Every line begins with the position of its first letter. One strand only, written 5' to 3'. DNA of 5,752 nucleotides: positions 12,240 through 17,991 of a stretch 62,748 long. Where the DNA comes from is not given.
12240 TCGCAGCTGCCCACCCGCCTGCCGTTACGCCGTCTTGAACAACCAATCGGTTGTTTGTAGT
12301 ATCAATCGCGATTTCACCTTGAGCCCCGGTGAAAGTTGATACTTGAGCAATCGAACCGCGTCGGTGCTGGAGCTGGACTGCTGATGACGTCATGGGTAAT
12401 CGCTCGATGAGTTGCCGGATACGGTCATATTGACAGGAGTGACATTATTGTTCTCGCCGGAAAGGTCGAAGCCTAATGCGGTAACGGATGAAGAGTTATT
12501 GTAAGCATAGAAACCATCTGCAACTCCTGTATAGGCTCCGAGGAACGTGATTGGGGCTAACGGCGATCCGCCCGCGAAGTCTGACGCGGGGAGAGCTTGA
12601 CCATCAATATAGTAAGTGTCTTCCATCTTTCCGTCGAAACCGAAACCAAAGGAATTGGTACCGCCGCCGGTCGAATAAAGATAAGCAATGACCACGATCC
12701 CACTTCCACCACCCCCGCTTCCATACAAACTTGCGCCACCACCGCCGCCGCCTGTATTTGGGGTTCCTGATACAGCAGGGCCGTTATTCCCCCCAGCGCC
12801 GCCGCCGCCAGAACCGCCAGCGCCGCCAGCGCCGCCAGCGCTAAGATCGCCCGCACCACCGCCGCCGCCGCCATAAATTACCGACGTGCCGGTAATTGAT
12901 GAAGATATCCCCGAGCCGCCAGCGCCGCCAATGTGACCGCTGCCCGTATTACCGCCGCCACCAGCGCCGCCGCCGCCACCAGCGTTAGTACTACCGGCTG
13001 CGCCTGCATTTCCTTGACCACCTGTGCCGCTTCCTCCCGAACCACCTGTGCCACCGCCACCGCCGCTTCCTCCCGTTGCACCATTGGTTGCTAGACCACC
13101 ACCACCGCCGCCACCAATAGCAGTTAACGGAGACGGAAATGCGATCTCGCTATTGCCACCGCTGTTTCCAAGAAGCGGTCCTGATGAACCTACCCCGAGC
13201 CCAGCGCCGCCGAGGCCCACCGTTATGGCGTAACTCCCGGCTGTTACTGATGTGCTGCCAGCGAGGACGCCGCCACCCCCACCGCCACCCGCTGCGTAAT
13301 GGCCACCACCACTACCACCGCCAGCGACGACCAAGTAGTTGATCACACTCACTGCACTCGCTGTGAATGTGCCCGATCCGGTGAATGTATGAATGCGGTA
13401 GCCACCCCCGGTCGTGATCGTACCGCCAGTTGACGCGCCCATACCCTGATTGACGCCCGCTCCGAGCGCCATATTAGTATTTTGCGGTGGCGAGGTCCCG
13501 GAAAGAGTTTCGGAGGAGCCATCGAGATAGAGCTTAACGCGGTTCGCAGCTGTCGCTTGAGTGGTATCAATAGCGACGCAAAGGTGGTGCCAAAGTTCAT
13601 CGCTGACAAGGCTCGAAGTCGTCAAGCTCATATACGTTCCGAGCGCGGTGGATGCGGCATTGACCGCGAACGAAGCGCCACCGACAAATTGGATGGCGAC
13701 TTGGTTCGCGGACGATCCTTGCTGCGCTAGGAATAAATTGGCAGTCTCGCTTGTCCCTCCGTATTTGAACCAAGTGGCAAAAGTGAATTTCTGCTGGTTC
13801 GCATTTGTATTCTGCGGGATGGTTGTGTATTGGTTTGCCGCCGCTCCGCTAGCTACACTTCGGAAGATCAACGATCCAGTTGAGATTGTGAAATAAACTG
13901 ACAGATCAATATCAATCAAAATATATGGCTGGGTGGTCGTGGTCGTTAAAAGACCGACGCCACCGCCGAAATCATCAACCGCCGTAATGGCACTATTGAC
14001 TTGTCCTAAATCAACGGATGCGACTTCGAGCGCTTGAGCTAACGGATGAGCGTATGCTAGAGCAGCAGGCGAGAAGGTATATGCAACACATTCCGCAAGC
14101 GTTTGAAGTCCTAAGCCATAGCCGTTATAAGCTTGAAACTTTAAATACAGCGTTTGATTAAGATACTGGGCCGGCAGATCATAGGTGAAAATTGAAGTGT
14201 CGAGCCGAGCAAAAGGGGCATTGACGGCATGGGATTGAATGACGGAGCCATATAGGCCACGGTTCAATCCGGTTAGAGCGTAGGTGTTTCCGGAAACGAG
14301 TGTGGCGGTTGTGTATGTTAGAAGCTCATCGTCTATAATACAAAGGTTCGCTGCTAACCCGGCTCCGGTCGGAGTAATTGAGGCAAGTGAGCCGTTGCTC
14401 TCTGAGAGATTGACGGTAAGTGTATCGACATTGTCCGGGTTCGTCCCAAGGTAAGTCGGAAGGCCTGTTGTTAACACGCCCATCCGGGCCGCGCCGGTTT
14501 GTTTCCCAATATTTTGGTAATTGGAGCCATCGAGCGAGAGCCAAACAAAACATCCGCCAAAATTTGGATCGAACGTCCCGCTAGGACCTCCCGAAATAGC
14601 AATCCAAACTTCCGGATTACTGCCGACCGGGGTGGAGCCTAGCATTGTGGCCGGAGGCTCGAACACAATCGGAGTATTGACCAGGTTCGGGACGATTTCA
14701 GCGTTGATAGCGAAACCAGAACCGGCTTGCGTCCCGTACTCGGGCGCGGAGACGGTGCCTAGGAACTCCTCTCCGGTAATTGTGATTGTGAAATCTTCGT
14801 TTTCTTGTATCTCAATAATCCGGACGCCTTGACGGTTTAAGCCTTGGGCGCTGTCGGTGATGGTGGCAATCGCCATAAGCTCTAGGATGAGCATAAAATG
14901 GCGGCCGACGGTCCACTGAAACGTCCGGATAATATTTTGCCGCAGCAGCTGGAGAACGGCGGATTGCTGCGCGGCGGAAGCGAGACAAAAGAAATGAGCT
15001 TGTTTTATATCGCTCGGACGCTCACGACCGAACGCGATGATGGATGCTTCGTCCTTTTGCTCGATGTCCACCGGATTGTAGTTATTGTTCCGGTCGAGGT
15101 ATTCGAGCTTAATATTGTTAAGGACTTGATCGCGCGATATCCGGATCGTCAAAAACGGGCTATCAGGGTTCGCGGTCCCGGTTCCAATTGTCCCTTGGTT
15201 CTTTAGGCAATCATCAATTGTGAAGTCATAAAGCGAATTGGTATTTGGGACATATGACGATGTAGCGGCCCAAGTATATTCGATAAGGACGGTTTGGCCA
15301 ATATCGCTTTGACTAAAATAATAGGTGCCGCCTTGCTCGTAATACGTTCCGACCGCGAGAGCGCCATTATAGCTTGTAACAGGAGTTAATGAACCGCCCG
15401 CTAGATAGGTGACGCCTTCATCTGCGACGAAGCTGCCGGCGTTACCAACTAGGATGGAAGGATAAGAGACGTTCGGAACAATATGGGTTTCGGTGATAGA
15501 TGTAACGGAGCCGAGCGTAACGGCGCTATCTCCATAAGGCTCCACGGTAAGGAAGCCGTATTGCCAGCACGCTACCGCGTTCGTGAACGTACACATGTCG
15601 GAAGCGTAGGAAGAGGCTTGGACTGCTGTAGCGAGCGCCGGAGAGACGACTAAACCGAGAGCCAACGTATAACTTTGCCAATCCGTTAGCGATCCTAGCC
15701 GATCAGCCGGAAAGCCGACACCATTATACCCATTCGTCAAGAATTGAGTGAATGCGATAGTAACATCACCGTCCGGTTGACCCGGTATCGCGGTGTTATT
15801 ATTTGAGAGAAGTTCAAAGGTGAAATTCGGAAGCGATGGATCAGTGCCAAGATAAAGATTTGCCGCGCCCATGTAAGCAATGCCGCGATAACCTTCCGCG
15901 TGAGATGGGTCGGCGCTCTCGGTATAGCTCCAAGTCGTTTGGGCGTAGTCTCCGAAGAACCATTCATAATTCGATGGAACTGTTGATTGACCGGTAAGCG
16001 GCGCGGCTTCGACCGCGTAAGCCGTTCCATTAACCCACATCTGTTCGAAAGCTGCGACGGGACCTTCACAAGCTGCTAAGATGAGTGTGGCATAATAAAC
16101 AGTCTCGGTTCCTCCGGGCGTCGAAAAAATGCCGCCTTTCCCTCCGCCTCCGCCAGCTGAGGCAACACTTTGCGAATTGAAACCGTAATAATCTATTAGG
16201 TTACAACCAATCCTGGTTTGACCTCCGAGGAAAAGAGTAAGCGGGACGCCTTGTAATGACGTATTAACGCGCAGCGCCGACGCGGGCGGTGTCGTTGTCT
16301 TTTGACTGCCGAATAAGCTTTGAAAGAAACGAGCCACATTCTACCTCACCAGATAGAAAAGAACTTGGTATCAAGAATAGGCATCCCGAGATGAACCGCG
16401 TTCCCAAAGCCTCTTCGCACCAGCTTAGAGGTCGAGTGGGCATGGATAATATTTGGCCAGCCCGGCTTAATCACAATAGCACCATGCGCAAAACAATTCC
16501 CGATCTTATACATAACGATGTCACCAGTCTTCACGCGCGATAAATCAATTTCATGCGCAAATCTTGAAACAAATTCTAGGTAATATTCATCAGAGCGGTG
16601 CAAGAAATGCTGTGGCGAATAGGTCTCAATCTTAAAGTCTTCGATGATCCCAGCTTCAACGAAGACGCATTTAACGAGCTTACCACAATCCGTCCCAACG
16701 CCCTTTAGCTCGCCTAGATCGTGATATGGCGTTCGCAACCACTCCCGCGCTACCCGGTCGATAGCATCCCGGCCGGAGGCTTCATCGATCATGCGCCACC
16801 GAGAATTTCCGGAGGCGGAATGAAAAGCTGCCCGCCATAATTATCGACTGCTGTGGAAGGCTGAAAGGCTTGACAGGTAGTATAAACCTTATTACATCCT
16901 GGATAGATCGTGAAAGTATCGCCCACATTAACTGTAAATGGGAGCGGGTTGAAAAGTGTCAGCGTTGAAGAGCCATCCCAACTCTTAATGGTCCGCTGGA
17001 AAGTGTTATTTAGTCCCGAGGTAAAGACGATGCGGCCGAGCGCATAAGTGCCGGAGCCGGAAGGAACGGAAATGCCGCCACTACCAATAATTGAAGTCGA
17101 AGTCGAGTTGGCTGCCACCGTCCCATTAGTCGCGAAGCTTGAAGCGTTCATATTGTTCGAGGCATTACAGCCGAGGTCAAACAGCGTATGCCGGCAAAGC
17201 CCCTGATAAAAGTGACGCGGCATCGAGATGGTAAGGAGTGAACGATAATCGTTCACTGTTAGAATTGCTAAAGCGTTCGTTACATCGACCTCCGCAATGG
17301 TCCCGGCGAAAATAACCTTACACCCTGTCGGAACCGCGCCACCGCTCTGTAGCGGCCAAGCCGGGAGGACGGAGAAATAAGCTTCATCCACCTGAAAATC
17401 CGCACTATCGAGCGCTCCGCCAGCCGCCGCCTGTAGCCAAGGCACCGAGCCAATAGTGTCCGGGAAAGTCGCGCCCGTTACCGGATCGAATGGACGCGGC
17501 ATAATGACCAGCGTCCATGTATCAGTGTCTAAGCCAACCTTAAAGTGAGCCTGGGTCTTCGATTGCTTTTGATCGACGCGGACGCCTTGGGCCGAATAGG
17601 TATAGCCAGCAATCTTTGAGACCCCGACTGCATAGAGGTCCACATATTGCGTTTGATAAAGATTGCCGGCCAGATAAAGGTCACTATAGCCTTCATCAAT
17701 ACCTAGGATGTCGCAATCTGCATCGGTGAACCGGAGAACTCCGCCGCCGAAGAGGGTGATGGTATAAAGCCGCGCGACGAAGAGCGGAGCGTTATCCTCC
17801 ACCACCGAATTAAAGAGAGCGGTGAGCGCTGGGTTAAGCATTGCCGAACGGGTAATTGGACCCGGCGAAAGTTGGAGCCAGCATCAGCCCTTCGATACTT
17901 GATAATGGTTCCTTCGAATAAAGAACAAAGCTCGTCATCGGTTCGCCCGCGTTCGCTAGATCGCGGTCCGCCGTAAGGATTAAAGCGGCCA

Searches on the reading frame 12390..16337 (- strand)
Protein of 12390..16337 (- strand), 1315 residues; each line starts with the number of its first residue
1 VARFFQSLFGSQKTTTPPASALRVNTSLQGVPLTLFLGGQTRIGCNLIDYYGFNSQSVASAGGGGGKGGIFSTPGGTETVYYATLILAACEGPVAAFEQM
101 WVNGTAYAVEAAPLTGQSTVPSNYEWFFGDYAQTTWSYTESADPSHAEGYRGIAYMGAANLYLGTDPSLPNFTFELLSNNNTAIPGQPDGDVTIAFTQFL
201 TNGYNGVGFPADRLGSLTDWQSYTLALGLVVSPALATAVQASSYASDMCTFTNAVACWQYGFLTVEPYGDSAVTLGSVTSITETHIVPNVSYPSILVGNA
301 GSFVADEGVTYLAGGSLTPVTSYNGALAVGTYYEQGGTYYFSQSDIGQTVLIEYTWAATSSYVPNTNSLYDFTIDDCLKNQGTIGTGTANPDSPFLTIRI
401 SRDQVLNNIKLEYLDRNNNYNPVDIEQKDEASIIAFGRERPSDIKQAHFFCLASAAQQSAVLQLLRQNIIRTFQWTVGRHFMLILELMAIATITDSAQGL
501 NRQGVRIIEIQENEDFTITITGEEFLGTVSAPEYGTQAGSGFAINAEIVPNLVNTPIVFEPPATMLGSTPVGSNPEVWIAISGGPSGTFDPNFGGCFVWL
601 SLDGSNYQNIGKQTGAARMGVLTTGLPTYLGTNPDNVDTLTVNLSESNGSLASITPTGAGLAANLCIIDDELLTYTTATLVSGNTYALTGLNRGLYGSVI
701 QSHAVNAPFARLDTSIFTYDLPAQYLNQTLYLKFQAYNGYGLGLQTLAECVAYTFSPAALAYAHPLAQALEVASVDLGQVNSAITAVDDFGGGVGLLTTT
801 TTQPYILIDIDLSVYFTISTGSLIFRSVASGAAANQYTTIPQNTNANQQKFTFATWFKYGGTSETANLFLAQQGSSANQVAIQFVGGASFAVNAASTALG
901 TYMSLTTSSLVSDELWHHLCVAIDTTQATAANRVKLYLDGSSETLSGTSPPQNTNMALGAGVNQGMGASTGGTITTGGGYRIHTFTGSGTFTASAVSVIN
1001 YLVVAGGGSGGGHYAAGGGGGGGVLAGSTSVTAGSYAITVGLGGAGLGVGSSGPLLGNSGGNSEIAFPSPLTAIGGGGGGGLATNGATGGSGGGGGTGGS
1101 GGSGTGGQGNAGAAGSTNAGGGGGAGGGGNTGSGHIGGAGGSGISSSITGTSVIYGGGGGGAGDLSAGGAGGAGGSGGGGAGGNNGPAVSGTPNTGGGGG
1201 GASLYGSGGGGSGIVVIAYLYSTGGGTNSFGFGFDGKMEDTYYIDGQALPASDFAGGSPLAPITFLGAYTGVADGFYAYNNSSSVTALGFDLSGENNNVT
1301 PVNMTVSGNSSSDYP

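Call 92: search_protein_families(library=pfam, max_evalue=0.001, proteins=[window:12390-16337:-])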
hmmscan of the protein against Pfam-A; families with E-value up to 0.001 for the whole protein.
window:12390-16337:- (1315 aa): 3 families
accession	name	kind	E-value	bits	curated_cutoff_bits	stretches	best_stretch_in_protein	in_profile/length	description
PF23666.2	Rcc01698_C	-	2.4e-15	57.1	27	1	617-709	1-97/98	Rcc01698-like, C-terminal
PF21722.4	Gly_rich_2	-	4.2e-11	43.7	24.3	1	988-1219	3-225/226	Glycine-rich domain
PF13550.12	Phage-tail_3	-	4.3e-09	36.9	23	1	333-511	22-163/164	Putative phage tail protein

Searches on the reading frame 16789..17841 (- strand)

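Call 92: search_protein_families(library=pfam, max_evalue=0.001, proteins=[window:16789-17841:-])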
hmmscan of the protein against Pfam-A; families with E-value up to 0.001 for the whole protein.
window:16789-17841:- (350 aa): 2 families
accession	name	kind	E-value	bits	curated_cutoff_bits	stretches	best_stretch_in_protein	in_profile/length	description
PF09931.15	Phage_phiJL001_Gp84_N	-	1.9e-15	57.8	26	1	18-227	11-159/160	Baseplate hub protein, N-terminal attachment domain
PF09356.15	Phage_BR0599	-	3e-15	56.8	22.9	1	264-343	1-78/80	Phage conserved hypothetical protein BR0599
